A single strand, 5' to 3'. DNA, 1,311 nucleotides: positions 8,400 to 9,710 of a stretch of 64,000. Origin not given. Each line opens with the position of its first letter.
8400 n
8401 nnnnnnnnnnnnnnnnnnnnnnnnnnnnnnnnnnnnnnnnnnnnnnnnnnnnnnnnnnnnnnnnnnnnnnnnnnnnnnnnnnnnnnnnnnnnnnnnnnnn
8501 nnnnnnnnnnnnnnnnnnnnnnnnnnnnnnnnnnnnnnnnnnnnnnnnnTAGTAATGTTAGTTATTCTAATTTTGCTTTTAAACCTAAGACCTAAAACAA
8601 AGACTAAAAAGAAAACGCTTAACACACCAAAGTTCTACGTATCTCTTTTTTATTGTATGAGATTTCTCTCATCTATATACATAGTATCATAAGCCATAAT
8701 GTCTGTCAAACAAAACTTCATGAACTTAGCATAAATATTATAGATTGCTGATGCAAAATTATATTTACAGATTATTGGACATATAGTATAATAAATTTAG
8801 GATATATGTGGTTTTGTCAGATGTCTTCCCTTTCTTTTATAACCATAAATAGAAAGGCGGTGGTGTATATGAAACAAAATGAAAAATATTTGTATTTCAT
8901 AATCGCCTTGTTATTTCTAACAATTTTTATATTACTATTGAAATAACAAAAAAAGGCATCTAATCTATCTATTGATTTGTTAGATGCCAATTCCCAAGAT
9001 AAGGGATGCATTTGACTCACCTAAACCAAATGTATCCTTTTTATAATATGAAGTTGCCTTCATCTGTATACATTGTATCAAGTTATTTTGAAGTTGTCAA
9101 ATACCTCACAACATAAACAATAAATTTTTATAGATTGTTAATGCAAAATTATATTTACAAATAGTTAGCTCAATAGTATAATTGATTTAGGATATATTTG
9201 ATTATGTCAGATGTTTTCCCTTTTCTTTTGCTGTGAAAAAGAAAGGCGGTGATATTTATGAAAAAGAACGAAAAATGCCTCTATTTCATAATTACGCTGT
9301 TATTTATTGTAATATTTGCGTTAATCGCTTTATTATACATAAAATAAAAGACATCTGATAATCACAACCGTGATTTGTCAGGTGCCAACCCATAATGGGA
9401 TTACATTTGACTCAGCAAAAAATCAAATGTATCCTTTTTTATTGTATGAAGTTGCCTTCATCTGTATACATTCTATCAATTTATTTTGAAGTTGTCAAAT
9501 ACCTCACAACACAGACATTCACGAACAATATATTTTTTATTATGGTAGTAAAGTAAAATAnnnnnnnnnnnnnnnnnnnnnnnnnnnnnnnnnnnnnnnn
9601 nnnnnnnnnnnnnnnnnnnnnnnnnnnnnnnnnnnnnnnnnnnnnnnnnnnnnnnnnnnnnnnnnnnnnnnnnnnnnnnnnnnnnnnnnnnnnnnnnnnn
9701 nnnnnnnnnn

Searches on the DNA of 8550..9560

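Call 14: search_rna_families(source=window, start=8550, end=9560, threshold=evalue, max_evalue=10)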
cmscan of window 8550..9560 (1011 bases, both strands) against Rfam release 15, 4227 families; matches with E-value up to 10: 9.
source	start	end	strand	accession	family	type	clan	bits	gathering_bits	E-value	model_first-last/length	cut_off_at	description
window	8935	9045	+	RF00616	LhrC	Gene; sRNA;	CL00114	24.2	110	0.42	1-111/111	no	Listeria LhrC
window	8854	8988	-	RF01579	RUF2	Gene; sRNA;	-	20.6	90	3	1-154/154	no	Plasmodium RNA of unknown function RUF2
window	9267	9387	+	RF00121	MicC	Gene; sRNA;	-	19.6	90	4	1-123/123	no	MicC RNA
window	9188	9306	+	RF01858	RsaF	Gene; sRNA;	-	18.5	60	1.1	1-119/119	no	RNA Staph. aureus F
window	8631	8664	-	RF02751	ES036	Gene; sRNA;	-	17.8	37.6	1.9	1-43/43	no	ES036 (CssrF) sRNA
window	9209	9231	+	RF00489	ctRNA_p42d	Gene; antisense;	-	16.1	50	2.9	1-46/46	no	ctRNA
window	8569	8674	-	RF01219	snoR100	Gene; snRNA; snoRNA; HACA-box;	-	16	50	4.1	1-116/116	no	Small nucleolar RNA snoR100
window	9208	9303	+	RF02756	ES239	Gene; sRNA;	-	14.8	62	7.9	1-123/123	no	ES239 sRNA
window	9192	9253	+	RF02060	STnc410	Gene; sRNA;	-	13.1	50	5.1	1-158/158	no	Enterobacterial sRNA STnc410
